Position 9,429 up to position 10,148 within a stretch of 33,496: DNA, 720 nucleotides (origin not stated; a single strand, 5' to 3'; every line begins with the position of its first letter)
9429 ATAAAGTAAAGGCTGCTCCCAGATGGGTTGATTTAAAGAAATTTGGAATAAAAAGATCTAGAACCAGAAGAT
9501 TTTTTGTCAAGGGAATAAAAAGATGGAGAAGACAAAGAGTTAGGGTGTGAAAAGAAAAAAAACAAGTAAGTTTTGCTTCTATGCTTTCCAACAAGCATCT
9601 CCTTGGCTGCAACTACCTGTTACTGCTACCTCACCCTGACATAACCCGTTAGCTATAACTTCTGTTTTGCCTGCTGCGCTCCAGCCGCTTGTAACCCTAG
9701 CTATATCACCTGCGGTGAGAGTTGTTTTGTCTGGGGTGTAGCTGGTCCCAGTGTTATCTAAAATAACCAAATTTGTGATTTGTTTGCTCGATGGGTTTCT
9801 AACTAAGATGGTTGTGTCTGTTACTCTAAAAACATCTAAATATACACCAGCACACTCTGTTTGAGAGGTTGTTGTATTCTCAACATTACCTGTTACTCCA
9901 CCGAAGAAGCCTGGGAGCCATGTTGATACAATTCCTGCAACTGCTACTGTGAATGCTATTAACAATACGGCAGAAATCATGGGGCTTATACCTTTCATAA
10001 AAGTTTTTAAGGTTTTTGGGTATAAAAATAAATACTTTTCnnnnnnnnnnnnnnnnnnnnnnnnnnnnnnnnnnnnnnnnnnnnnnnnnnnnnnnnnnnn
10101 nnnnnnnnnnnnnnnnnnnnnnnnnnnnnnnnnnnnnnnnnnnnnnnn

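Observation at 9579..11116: Three tandem pilin-like paralogues with a nucleotide-identical 5' module and divergent 3' domains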

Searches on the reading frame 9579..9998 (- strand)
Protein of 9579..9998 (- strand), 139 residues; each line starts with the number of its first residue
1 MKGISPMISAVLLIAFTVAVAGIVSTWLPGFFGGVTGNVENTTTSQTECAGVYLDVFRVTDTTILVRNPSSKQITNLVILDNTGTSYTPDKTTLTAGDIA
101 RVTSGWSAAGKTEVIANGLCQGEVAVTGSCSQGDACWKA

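Call 5: search_protein_families(library=pfam, proteins=[window:9579-9998:-], max_evalue=1)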
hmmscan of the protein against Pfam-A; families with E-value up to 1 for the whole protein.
window:9579-9998:- (139 aa): 2 families
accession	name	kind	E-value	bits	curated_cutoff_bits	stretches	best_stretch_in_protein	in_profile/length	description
PF07790.16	Pilin_N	-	0.0072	17.6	25.2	1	2-33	1-31/78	Archaeal Type IV pilin, N-terminal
PF05979.17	DUF896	-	0.17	12.2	24.2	1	67-91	38-62/64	Bacterial protein of unknown function (DUF896)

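Call 11: find_homologous_proteins(query=A2, max_evalue=0.001)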
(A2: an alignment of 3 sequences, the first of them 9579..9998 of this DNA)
Query A2 (3 sequences) (139 aa, profile of the alignment): 172 proteins with E <= 0.001 among 1092 candidates; the best 120 are listed.
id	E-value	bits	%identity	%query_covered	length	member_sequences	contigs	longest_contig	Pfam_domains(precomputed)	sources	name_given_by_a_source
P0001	3.7e-69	249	56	95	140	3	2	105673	-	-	-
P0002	5.3e-69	249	43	99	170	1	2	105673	-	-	-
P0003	1.5e-61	224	100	96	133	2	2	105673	-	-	-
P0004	4.5e-46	174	59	99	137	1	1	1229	-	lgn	-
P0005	1.9e-31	127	46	99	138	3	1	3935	-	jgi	jgi:flagellin-like protein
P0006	1.3e-30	124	49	99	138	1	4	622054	-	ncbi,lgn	ncbi:MAG: archaellin/type IV pilin N-terminal domain-containing protein [Candidatus Aenigmatarchaeot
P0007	5.3e-29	119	53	95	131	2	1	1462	-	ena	-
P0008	1.5e-28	117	48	99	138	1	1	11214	-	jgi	jgi:flagellin-like protein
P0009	2.1e-28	117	42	99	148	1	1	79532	-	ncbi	ncbi:MAG: archaellin/type IV pilin N-terminal domain-containing protein [Candidatus Aenigmatarchaeot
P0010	5.8e-28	116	42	99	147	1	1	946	-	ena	-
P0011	6.4e-28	115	43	99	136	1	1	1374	-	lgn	-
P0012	3.1e-27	113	40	99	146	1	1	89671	-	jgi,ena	-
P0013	5.2e-27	112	45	99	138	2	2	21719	-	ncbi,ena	-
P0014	7.3e-27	112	43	99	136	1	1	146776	-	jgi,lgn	jgi:flagellin-like protein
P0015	1.9e-26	111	41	94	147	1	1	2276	-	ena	-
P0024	1.6e-23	101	46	99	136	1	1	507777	-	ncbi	-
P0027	2.4e-23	101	47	99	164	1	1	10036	-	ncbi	-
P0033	1.1e-22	98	40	99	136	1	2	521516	-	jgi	jgi:hypothetical protein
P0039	2.4e-22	97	38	100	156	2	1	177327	PF07790.17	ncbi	ncbi:MAG: type IV pilin N-terminal domain-containing protein [Candidatus Aenigmatarchaeota archaeon]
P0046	2.8e-21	94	42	99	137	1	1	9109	-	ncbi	-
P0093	4.8e-12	64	41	71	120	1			PF07790.17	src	-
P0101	9.7e-11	60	37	91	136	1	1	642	PF07790.17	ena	-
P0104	4.6e-10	57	53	35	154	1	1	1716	PF07790.17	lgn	-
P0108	3.0e-9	55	52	36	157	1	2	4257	PF07790.17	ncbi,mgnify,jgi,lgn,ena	mgnify:CR=1 FL=1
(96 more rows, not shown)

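Call 12: search_protein_families(library=ncbifam, proteins=[window:9579-9998:-], max_evalue=1)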
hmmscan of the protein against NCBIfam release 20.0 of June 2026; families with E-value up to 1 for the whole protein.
window:9579-9998:- (139 aa): 2 families
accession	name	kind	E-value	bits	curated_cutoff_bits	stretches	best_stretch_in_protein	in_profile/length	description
NF046073.1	UpsA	equivalog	2e-08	34.5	130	1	1-47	1-47/136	pilin subunit UpsA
TIGR02537.2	arch_flag_Nterm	domain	3.6e-07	29.6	20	1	2-32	3-33/33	archaellin/type IV pilin N-terminal domain-containing protein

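Call 13: find_encoding_contigs(protein=P0002, flank=10000, max_places=6)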
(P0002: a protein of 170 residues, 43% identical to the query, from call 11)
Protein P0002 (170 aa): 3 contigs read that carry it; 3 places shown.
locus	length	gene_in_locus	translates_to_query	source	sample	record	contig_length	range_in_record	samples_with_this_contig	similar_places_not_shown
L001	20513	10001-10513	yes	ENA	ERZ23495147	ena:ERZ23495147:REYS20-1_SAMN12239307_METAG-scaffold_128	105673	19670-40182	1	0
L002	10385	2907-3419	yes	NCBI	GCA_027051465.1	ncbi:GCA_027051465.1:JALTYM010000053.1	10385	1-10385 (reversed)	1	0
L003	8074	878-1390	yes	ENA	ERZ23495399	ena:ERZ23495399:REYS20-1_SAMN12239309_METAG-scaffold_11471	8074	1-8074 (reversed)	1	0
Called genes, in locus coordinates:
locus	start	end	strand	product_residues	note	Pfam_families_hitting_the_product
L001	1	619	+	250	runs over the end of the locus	PF00142:Fer4_NifH (faint), PF01656:CbiA, PF02374:ArsA_ATPase (weak), PF06564:CBP_BcsQ, PF10609:ParA, PF13614:AAA_31, PF10609:ParA (weak), PF13500:AAA_26 (weak)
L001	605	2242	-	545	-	PF18262:PhetRS_B1 (faint), PF03483:B3_4, PF03484:B5, PF01409:tRNA-synt_2d, PF17759:tRNA_synthFbeta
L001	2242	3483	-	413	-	PF01409:tRNA-synt_2d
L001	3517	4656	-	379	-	PF00579:tRNA-synt_1b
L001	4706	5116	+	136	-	PF01092:Ribosomal_S6e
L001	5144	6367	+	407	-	PF00009:GTP_EFTU, PF03144:GTP_EFTU_D2 (weak), PF09173:eIF2_C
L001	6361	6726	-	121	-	-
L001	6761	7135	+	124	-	PF18477:PIN_9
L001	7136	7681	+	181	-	PF03876:SHS2_Rpb7-N, PF00575:S1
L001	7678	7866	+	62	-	PF06093:Spt4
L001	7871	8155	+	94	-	PF01282:Ribosomal_S24e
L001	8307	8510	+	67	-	-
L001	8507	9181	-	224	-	PF01912:eIF-6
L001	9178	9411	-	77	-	PF01198:Ribosomal_L31e (weak)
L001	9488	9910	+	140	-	-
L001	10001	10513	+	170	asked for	-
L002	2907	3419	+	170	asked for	-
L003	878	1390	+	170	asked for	-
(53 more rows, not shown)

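Call 16: find_encoding_contigs(protein=P0033, flank=8000, max_places=3)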
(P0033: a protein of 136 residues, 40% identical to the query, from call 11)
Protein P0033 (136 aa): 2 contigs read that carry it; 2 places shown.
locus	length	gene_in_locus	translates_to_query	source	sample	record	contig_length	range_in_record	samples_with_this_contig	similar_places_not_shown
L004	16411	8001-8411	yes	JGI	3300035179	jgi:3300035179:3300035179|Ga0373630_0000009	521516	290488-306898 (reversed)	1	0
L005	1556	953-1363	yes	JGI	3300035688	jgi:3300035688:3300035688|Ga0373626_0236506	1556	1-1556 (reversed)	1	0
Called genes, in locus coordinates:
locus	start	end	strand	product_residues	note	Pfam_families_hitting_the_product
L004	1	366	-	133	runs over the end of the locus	-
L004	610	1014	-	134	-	-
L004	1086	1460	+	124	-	PF01850:PIN (faint), PF18477:PIN_9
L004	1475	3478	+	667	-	PF03030:H_PPase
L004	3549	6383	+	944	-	PF00690:Cation_ATPase_N, PF00122:E1-E2_ATPase, PF00702:Hydrolase, PF13246:Cation_ATPase, PF00689:Cation_ATPase_C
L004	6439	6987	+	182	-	PF03876:SHS2_Rpb7-N, PF00575:S1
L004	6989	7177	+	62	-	PF06093:Spt4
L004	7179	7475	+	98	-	PF01282:Ribosomal_S24e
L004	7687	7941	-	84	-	PF01198:Ribosomal_L31e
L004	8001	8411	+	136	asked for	-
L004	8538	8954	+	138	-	-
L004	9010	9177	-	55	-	-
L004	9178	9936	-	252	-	PF01138:RNase_PH, PF03725:RNase_PH_C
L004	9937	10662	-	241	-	PF01138:RNase_PH, PF03725:RNase_PH_C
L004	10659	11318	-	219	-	PF22625:ECR1_N_2 (weak), PF21266:S1_RRP4 (weak), PF00013:KH_1 (weak), PF15985:KH_6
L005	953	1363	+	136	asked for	-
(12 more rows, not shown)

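Call 17: find_encoding_contigs(protein=P0024, flank=8000, max_places=3)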
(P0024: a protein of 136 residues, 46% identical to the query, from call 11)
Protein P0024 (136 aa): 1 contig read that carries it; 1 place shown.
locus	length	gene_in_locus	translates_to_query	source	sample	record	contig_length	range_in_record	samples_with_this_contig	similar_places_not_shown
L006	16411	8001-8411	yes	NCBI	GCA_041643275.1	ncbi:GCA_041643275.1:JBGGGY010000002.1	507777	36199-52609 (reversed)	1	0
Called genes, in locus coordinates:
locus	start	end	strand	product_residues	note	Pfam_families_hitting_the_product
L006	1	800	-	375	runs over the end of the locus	PF00579:tRNA-synt_1b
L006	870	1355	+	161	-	PF01092:Ribosomal_S6e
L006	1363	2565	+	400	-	PF00009:GTP_EFTU, PF03193:RsgA_GTPase (faint), PF03144:GTP_EFTU_D2 (weak), PF09173:eIF2_C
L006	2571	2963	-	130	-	-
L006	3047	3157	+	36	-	-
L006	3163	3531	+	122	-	PF18477:PIN_9, PF04900:Fcf1 (weak)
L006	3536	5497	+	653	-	PF03030:H_PPase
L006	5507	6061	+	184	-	PF03876:SHS2_Rpb7-N, PF00575:S1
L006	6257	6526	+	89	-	PF01282:Ribosomal_S24e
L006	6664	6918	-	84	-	PF01198:Ribosomal_L31e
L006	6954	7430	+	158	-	-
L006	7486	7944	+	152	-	-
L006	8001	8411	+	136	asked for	-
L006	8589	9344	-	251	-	PF01138:RNase_PH, PF03725:RNase_PH_C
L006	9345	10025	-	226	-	PF01138:RNase_PH, PF03725:RNase_PH_C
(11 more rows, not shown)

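Call 21: find_encoding_contigs(protein=P0027, flank=8000, max_places=3)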
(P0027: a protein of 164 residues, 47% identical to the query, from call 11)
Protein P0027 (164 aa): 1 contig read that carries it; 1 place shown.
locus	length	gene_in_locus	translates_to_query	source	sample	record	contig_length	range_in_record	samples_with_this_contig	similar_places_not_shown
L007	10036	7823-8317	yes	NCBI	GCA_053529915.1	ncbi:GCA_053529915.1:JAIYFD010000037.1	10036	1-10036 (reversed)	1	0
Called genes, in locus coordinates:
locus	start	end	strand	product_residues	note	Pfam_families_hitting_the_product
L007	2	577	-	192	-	?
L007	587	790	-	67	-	-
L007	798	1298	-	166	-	PF04307:YdjM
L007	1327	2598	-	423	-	PF01935:DUF87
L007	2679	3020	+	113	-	PF13650:Asp_protease_2 (weak), PF13975:gag-asp_proteas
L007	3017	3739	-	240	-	PF01978:TrmB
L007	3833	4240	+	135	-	-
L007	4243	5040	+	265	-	PF13576:Pentapeptide_3 (faint), PF00805:Pentapeptide (faint), PF13599:Pentapeptide_4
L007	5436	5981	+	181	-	PF03876:SHS2_Rpb7-N, PF00575:S1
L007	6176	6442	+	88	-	PF01282:Ribosomal_S24e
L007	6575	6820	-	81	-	PF01198:Ribosomal_L31e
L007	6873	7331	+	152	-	-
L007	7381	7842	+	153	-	-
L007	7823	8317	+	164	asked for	-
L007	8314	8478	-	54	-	-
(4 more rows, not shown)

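Call 22: find_encoding_contigs(protein=P0046, flank=8000, max_places=3)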
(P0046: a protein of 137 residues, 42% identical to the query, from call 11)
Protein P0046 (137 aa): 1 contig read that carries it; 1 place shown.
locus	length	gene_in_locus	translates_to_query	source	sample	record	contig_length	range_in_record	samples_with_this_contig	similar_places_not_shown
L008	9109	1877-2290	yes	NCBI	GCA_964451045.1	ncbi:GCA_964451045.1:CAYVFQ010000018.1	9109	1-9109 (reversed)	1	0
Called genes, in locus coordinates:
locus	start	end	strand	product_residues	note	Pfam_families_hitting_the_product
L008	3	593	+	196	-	?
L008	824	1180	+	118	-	PF01282:Ribosomal_S24e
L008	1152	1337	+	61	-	PF01599:Ribosomal_S27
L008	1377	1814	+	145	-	-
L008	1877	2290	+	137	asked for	-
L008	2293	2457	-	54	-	-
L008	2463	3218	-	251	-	PF01138:RNase_PH, PF03725:RNase_PH_C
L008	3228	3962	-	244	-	PF01138:RNase_PH, PF03725:RNase_PH_C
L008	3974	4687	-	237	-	PF22625:ECR1_N_2, PF00575:S1 (faint), PF21266:S1_RRP4 (weak), PF00013:KH_1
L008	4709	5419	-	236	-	PF01172:SBDS_N, PF09377:SBDS_domain_II, PF20268:SBDS_C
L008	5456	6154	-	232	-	PF10584:Proteasome_A_N, PF00227:Proteasome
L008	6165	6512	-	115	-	PF01900:RNase_P_Rpp14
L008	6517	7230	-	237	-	PF01876:RNase_P_p30, PF02811:PHP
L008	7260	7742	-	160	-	PF00827:Ribosomal_L15e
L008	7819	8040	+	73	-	-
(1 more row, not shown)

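Call 23: find_encoding_contigs(protein=P0006, flank=8000, max_places=4)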
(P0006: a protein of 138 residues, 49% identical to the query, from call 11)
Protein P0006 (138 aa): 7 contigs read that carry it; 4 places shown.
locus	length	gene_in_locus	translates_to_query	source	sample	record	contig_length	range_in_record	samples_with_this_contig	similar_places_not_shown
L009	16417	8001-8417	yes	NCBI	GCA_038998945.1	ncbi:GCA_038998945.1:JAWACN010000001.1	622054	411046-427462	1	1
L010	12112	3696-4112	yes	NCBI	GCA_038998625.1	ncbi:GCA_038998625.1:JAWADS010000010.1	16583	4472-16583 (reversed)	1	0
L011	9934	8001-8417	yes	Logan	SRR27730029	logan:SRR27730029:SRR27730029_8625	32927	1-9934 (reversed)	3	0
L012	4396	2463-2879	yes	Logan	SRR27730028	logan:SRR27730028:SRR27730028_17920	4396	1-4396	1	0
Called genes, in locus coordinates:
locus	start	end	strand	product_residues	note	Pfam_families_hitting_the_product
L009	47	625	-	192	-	PF00535:Glycos_transf_2, PF10111:Glyco_tranf_2_2 (faint), PF13506:Glyco_transf_21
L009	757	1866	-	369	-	PF00579:tRNA-synt_1b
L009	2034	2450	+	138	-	PF01092:Ribosomal_S6e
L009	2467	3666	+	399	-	PF00009:GTP_EFTU, PF03193:RsgA_GTPase (faint), PF09173:eIF2_C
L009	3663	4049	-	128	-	-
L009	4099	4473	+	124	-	PF18477:PIN_9, PF04900:Fcf1 (faint)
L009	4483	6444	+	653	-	PF03030:H_PPase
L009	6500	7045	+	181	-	PF03876:SHS2_Rpb7-N, PF00575:S1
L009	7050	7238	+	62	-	PF06093:Spt4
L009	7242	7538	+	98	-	PF01282:Ribosomal_S24e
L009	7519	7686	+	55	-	PF01599:Ribosomal_S27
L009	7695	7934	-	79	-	PF01198:Ribosomal_L31e (weak)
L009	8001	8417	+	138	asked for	-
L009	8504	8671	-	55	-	-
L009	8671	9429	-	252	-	PF01138:RNase_PH, PF03725:RNase_PH_C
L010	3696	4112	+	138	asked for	-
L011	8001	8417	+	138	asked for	-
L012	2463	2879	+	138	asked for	-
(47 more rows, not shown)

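Call 29: find_related_loci(query=A2, collection=genome_contigs, flank=3000)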
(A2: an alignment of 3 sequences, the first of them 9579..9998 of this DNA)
Query A2 (139 aa) in genome_contigs; peptide patterns used: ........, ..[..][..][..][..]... (x = any residue, [..] = any of these).
89 stretches matched a pattern, but none encodes a relative of the query by tblastn (E <= 1e-3).

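Call 32: find_related_loci(query=A3, collection=genome_contigs, flank=2500)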
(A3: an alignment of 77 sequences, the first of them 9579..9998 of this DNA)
Query A3 (139 aa) in genome_contigs; peptide patterns used: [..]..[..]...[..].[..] (x = any residue, [..] = any of these).
125 stretches matched a pattern; 84 encode a relative of the query (tblastn E <= 1e-3); the best 80 are kept; 79 distinct loci.
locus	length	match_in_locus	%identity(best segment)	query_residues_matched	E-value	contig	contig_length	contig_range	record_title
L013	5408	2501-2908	49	2-139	4e-32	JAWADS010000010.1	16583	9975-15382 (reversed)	MAG: Candidatus Aenigmatarchaeota archaeon isolate QQ_201808_bins_23 QQ_201808_bins_23_scaffold_10, whole genome shotgun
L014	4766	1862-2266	45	2-138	4e-30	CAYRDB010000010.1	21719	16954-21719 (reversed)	MAG TPA_asm: uncultured archaeon isolate SRP239243_co2_306 genome assembly, contig: NODE_3831_length_21719_cov_11.055992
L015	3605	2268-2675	38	1-138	8e-30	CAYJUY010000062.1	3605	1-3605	MAG TPA_asm: uncultured archaeon isolate ERP125453_co1_359 genome assembly, contig: NODE_36882_length_3605_cov_4.766479,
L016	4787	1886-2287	42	2-138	5e-29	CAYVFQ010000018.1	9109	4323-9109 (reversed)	MAG TPA_asm: uncultured archaeon isolate SRP323688_co1_52 genome assembly, contig: NODE_11210_length_9109_cov_6.047493,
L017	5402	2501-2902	41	2-139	6e-29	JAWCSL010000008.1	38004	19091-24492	MAG: Candidatus Aenigmatarchaeota archaeon isolate JZ-2_202101_bins_119 JZ-2_202101_bins_119_scaffold_8, whole genome sh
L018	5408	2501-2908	42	2-137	5e-27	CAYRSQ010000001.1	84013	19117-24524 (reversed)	MAG TPA_asm: uncultured archaeon isolate SRP178699_co1_573 genome assembly, contig: NODE_193_length_84013_cov_6.455430,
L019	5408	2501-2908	39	2-139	1e-25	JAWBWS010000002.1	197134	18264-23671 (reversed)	MAG: Candidatus Aenigmatarchaeota archaeon isolate JZ-1_201803_bins_66 JZ-1_201803_bins_66_scaffold_2, whole genome shot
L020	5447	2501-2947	39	1-137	3e-25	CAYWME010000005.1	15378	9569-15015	MAG TPA_asm: uncultured archaeon isolate binchicken_co6_449 genome assembly, contig: NODE_4145_length_15378_cov_4.653136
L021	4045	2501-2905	45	2-138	8e-25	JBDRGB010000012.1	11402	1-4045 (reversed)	MAG: Candidatus Aenigmatarchaeota archaeon isolate MEGAHIT-group-1.408 k141_80867, whole genome shotgun sequence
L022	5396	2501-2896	40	2-137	2e-24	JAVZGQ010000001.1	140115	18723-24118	MAG: Candidatus Aenigmatarchaeota archaeon isolate DRTY-6_201808_bins_43 DRTY-6_201808_bins_43_scaffold_1, whole genome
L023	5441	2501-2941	42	1-138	1e-24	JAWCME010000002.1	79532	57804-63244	MAG: Candidatus Aenigmatarchaeota archaeon isolate JZ-2_201705_bins_269 JZ-2_201705_bins_269_scaffold_2, whole genome sh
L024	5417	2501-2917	38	1-138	1e-23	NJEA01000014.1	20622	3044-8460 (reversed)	MAG: Candidatus Aenigmarchaeota archaeon ex4484_224 ex4484_224_scaffold_1379_length_20622__count_2808, whole genome shot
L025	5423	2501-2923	38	1-139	2e-22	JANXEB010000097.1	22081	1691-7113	MAG: Candidatus Aenigmatarchaeota archaeon isolate SKYB42 k141_271821, whole genome shotgun sequence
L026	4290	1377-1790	38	1-137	1e-21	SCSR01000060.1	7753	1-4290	MAG: archaeon isolate FW215_bin.29 FW215_bin.29-73274, whole genome shotgun sequence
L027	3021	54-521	35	1-139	3e-20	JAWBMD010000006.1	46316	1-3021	MAG: Candidatus Aenigmatarchaeota archaeon isolate GXS_202007_bins_18 GXS_202007_bins_18_scaffold_6, whole genome shotgu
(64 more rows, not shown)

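Call 41: predict_structure(alignment_id=A3)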
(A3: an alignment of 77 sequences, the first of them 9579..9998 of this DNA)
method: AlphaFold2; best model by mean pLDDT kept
length: 139 residues; sequences in the alignment: 77
mean_pLDDT: 90.4   pTM: 0.66
mean pLDDT of the five models: 90.4, 89.9, 87.7, 87.4, 86.3
residues with pLDDT >= 90: 102; 70-90: 28; 50-70: 9; < 50: 0
segments of 3 or more residues with pLDDT < 50: none
pLDDT, mean of each block of 10 residues (from residue 1): 82 94 81 71 86 95 96 96 94 96 92 96 94 93
secondary structure, 60 per line:
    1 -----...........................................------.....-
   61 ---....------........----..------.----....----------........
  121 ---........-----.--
elements in order: H6-48 E55-59 E64-67 E74-81 E99-102 E113-120 E124-131

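Call 43: search_solved_structures(query=A3, max_evalue=1)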
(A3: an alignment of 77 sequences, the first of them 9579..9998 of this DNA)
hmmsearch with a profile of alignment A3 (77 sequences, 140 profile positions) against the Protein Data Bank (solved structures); distinct sequences matched with E-value up to 1: 5.
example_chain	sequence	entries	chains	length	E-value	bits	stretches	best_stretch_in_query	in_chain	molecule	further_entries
8fk7_A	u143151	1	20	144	1.1e-07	35.6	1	2-122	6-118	Flagellin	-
8rey_M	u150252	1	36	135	1.3e-05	28.9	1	4-114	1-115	Flagellin-like protein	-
8fj5_A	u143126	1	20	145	0.088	16.5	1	3-109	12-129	Pilin_N domain-containing protein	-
5kyh_A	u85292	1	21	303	0.12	16.1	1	4-38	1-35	Iho670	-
9myg_A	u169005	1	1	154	0.13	15.9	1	2-104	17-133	Archaeal Type IV pilin N-terminal domain-containing protein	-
